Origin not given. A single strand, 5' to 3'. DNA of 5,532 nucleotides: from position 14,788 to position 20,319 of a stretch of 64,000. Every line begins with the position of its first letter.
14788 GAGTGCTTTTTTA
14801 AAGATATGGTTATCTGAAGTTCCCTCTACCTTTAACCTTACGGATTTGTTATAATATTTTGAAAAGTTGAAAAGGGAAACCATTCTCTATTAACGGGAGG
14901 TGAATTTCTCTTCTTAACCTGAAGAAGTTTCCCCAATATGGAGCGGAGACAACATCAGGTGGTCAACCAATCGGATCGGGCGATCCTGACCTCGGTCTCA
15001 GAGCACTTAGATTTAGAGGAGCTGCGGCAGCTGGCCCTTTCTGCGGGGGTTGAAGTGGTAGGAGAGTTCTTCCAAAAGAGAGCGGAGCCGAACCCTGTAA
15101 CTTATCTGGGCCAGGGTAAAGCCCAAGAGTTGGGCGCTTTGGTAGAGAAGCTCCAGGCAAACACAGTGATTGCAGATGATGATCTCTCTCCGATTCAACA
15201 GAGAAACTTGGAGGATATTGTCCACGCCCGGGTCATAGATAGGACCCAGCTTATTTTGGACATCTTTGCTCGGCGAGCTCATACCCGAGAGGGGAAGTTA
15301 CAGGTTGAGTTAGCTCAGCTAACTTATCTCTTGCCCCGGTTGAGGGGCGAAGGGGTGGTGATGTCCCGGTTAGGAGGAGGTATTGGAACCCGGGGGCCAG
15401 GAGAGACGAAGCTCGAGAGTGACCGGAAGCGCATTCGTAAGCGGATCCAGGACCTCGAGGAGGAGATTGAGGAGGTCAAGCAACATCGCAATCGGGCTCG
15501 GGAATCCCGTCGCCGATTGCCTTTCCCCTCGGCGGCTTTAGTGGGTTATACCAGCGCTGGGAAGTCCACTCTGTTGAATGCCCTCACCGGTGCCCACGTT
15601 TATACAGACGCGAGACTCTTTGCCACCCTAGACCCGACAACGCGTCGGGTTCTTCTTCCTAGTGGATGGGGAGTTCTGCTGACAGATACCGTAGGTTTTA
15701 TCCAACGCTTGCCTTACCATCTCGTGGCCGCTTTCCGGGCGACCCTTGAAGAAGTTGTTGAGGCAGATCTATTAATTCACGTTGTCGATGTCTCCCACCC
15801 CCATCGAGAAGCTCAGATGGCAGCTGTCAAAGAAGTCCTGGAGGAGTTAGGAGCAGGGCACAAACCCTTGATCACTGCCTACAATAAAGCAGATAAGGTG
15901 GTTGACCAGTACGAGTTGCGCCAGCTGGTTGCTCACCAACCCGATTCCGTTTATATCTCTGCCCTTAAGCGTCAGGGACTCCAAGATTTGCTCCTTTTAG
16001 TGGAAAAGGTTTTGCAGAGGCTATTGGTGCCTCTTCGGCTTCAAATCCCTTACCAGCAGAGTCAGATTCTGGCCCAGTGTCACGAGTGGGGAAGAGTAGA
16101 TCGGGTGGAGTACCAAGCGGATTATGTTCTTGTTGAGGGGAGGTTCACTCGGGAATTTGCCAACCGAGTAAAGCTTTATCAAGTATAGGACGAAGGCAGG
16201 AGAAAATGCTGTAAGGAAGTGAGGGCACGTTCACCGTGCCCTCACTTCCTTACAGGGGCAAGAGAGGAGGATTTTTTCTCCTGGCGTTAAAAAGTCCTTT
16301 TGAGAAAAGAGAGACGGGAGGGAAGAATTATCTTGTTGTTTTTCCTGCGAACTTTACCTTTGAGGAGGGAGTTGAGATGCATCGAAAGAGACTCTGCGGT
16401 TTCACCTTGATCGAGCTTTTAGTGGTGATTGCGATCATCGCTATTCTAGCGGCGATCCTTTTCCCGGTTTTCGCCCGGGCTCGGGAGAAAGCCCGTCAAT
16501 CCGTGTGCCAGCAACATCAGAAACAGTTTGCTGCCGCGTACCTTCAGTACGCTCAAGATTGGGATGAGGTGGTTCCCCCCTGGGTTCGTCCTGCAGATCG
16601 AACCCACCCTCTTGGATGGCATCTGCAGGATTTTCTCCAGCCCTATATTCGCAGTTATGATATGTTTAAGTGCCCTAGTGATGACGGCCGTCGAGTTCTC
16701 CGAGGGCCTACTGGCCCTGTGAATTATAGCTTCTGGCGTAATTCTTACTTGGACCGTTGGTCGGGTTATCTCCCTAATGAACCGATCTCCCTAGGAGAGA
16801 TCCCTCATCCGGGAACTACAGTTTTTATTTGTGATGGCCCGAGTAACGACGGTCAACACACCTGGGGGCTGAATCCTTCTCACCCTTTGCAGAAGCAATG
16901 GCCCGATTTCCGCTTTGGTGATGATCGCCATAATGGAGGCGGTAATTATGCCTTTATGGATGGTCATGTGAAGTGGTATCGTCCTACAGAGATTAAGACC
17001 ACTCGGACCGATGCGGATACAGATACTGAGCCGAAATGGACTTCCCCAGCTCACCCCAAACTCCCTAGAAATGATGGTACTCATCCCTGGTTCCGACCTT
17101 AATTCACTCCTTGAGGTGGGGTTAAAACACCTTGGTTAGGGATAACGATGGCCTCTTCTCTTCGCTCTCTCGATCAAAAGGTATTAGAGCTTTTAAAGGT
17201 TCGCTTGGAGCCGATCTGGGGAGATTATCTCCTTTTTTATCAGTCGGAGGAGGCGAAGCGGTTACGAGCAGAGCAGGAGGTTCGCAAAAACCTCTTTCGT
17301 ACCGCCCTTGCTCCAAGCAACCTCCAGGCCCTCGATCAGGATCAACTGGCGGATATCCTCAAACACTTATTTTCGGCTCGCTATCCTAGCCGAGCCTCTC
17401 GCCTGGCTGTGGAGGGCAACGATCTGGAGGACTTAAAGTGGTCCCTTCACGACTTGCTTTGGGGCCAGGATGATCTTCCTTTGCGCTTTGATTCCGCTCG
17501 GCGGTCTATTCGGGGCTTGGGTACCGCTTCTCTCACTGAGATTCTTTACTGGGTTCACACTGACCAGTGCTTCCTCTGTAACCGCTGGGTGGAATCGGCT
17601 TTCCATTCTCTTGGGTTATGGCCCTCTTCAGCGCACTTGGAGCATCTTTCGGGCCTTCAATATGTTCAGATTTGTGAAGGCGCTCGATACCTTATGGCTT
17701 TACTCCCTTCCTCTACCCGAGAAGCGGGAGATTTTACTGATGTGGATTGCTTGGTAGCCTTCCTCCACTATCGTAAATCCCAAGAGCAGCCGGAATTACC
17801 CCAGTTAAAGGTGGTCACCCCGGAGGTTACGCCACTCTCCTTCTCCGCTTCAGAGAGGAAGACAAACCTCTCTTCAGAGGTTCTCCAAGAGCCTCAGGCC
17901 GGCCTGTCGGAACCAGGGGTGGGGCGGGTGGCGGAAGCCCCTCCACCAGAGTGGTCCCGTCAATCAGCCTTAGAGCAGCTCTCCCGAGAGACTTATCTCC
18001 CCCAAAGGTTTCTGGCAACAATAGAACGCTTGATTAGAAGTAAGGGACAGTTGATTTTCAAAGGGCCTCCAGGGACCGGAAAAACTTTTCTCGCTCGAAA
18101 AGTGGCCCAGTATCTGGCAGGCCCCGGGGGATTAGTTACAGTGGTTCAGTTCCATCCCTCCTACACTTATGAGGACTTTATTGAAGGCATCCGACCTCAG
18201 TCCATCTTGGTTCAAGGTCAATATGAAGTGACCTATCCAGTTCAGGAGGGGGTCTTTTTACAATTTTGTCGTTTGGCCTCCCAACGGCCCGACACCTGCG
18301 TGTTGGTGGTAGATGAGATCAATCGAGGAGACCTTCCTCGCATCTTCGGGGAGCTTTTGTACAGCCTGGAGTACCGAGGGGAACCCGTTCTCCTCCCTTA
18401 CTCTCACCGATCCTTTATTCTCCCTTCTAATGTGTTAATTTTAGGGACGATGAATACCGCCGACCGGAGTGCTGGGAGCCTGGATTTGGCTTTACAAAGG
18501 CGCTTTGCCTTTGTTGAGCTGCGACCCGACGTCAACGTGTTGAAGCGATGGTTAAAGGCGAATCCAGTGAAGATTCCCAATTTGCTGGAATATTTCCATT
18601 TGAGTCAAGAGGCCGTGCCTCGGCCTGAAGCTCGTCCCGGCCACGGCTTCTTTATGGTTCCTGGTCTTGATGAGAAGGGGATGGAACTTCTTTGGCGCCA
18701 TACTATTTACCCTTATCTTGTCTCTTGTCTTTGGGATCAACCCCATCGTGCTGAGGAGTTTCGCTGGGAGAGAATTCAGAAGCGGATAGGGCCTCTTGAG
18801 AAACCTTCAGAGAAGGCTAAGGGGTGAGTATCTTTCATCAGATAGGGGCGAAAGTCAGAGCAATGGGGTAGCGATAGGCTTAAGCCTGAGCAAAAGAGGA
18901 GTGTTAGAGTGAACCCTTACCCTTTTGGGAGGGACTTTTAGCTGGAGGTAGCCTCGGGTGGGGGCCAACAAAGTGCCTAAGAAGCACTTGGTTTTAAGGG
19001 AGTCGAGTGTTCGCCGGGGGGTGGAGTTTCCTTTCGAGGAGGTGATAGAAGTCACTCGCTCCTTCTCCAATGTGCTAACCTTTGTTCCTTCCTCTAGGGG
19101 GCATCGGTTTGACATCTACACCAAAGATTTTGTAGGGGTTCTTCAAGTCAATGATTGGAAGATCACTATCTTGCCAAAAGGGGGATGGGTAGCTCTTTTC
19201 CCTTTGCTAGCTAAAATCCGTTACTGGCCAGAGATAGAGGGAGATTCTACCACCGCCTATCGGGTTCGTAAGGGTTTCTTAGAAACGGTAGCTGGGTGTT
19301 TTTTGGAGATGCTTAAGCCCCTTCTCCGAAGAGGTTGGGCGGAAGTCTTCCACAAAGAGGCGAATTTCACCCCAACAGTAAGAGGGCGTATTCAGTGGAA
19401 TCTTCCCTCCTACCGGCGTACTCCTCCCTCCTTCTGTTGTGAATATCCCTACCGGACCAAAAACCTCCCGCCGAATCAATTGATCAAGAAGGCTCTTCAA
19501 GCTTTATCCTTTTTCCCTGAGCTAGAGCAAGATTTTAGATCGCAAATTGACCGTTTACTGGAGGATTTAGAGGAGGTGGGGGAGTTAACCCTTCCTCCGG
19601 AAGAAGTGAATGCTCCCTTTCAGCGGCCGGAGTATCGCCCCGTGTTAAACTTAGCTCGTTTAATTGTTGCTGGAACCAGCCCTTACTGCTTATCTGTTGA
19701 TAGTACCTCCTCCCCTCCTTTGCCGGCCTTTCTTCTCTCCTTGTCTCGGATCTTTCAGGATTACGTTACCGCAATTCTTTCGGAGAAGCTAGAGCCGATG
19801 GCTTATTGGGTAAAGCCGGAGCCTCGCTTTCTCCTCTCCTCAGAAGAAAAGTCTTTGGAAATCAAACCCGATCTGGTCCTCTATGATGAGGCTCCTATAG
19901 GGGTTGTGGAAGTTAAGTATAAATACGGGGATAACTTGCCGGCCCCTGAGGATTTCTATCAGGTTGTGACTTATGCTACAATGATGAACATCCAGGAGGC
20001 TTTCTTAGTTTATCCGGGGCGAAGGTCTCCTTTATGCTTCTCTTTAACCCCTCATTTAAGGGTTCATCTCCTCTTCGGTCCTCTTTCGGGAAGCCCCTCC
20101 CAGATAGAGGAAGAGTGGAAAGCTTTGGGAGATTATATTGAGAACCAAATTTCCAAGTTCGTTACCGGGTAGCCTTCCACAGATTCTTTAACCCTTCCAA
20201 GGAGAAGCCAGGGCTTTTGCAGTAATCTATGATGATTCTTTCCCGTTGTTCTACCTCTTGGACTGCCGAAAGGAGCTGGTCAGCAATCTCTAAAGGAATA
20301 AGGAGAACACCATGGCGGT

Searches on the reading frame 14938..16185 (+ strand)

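Call 5: search_protein_families(library=pfam, proteins=[window:14938-16185:+], max_evalue=0.01)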
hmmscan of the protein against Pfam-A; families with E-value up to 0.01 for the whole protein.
window:14938-16185:+ (416 aa): 12 families
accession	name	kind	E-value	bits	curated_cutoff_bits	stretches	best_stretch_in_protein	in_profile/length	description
PF13167.11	GTP-bdg_N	-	2.8e-33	114.8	25.4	1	25-111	3-89/89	GTP-binding GTPase N-terminal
PF16360.10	GTP-bdg_M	-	1.9e-31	108.9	29.5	1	113-191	1-79/79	GTP-binding GTPase Middle Region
PF01926.29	MMR_HSR1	-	9.8e-20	71.2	21.9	1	199-317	2-113/113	50S ribosome-binding GTPase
PF00350.29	Dynamin_N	-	1.3e-05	25.8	27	1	200-230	2-32/168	Dynamin family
PF03193.22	RsgA_GTPase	-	0.00015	22.1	30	1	163-254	72-168/174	RsgA GTPase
PF02421.24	FeoB_N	-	0.00018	21.5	27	1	199-323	3-120/156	Ferrous iron transport protein B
PF16897.10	MMR_HSR1_Xtn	-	0.00023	21.5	35.2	1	307-352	54-97/106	C-terminal region of MMR_HSR1 domain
PF13191.12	AAA_16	-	0.00041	21.3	32.6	1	178-312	7-135/167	AAA ATPase domain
PF00009.33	GTP_EFTU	-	0.00043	20.3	26.5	0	275-357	92-184/188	Elongation factor Tu GTP binding domain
PF19275.4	HflX_C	-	0.002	18.6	26.4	1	329-406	4-82/102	HflX C-terminal domain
PF00005.33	ABC_tran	-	0.0031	18.5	25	0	199-227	14-42/137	ABC transporter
PF13476.12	AAA_23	-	0.0096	17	27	0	198-219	21-42/201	AAA domain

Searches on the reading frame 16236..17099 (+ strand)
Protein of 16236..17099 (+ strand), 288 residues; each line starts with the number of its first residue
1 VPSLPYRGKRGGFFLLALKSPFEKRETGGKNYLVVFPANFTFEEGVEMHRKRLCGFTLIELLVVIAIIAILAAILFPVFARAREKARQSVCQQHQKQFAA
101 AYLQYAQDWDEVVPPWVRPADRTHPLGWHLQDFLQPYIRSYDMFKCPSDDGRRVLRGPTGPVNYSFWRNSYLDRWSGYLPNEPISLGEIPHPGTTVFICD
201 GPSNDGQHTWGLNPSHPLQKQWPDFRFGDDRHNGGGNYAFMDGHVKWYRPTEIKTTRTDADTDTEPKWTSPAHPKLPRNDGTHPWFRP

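Call 5: search_protein_families(library=pfam, proteins=[window:16236-17099:+], max_evalue=0.01)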
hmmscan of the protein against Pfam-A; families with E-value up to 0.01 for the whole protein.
window:16236-17099:+ (288 aa): 2 families
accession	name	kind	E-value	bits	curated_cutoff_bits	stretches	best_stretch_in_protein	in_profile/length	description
PF07963.17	N_methyl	-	8.3e-09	35.1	21.2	1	51-76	2-27/27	Prokaryotic N-terminal methylation motif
PF07596.16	SBP_bac_10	-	3.6e-06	27.7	23.3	1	81-139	2-61/268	Protein of unknown function (DUF1559)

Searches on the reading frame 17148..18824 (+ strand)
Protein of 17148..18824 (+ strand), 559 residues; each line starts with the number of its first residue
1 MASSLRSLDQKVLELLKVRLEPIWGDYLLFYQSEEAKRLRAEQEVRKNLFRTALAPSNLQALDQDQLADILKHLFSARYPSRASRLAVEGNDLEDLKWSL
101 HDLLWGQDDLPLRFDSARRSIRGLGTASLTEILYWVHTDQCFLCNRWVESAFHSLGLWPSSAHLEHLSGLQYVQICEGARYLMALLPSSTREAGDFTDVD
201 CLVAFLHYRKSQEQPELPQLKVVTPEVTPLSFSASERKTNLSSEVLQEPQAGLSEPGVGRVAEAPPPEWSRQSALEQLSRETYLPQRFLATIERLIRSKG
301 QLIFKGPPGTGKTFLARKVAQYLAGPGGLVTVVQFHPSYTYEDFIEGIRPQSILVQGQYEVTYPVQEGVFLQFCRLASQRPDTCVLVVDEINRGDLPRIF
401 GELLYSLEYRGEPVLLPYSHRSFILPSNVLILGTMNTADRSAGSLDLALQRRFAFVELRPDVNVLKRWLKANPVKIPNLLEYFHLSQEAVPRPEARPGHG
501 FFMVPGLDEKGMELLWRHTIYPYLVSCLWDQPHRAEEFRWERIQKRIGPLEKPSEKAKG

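Call 5: search_protein_families(library=pfam, proteins=[window:17148-18824:+], max_evalue=0.01)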
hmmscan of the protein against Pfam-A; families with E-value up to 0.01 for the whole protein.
window:17148-18824:+ (559 aa): 9 families
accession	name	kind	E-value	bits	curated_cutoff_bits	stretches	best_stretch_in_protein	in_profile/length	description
PF07728.20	AAA_5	-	3.3e-17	63.2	22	1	302-453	2-139/139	AAA domain (dynein-related subfamily)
PF13401.12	AAA_22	-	2.3e-06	28.4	27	1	298-393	4-95/130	AAA domain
PF00004.35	AAA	-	3.5e-06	27.9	21.2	1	303-450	2-119/131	ATPase family associated with various cellular activities (AAA)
PF13191.12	AAA_16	-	9.4e-06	26.7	32.6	1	289-358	13-83/167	AAA ATPase domain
PF05729.18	NACHT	-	0.00014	22.2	26.7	1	302-393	3-92/167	NACHT domain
PF20720.3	nSTAND3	-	0.0012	19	27.2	1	285-327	3-45/155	Novel STAND NTPase 3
PF24883.2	NPHP3_N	-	0.0028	18.3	24.8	1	300-333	23-56/164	Nephrocystin 3, N-terminal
PF01695.23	IstB_IS21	-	0.0069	16.3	24.1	0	285-321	76-114/238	IstB-like ATP binding protein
PF12775.13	AAA_7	-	0.0099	15.9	25.8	0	287-343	21-77/181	P-loop containing dynein motor region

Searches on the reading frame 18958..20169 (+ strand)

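Call 5: search_protein_families(library=pfam, proteins=[window:18958-20169:+], max_evalue=0.01)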
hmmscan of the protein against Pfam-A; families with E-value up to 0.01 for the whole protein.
window:18958-20169:+ (404 aa): 1 family
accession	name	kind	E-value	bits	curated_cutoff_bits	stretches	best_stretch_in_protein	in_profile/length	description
PF10117.15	McrBC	-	4.7e-29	101.8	23.9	1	55-353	3-318/318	McrBC 5-methylcytosine restriction system component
